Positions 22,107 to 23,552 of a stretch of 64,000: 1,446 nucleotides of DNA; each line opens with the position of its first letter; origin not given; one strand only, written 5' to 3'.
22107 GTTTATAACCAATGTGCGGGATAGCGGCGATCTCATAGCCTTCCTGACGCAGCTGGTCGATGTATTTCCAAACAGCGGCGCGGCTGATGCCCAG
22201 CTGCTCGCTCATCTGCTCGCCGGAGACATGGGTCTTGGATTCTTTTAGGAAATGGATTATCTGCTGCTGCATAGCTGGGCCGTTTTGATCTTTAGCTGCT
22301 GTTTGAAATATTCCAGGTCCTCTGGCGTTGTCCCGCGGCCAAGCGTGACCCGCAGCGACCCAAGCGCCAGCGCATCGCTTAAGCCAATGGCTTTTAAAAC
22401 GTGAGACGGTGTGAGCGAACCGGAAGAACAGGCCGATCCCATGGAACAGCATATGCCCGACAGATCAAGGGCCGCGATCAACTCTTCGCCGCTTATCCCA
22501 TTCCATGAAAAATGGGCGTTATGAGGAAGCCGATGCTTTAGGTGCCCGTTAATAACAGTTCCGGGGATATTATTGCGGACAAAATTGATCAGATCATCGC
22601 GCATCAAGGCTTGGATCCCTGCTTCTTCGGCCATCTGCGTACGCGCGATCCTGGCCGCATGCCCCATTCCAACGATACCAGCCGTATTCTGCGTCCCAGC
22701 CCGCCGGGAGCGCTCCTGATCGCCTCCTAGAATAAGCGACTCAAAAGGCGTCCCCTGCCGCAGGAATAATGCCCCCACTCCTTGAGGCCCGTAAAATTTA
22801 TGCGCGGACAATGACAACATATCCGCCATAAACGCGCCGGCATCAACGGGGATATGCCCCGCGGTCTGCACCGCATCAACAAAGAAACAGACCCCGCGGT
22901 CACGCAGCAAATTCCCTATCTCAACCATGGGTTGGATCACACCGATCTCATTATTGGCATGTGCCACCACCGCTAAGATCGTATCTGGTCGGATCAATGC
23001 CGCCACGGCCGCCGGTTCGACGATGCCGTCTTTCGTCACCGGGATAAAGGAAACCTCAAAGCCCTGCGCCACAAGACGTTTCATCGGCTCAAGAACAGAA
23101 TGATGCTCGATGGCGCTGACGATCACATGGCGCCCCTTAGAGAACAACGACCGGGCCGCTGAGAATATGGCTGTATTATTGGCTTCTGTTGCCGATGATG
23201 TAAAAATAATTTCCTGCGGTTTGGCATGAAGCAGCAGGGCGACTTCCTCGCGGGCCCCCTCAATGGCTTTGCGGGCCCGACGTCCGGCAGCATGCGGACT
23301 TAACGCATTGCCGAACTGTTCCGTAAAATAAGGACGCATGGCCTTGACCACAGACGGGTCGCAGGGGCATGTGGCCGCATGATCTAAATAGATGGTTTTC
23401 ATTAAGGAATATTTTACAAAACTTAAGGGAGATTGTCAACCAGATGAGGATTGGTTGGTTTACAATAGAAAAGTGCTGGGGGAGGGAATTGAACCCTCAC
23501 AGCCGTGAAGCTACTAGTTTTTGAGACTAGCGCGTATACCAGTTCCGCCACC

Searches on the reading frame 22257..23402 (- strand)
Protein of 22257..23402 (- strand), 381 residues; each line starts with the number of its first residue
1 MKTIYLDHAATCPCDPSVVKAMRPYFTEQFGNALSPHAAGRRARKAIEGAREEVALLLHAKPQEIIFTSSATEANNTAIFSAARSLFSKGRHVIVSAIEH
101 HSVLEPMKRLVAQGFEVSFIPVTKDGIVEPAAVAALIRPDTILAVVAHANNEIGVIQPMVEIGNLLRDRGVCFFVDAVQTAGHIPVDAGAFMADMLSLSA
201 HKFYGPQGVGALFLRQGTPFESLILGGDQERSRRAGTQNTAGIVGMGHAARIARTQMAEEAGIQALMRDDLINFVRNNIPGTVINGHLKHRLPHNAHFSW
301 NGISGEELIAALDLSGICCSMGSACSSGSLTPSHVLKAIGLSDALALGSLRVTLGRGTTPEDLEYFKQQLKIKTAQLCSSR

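Call 43: search_protein_families(library=pfam, proteins=[window:22257-23402:-], max_evalue=0.001)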
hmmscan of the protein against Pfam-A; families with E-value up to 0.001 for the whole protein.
window:22257-23402:- (381 aa): 1 family
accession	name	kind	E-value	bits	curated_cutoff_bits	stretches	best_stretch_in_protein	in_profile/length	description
PF00266.25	Aminotran_5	-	1.2e-78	265.2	21.5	1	4-366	1-371/371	Aminotransferase class-V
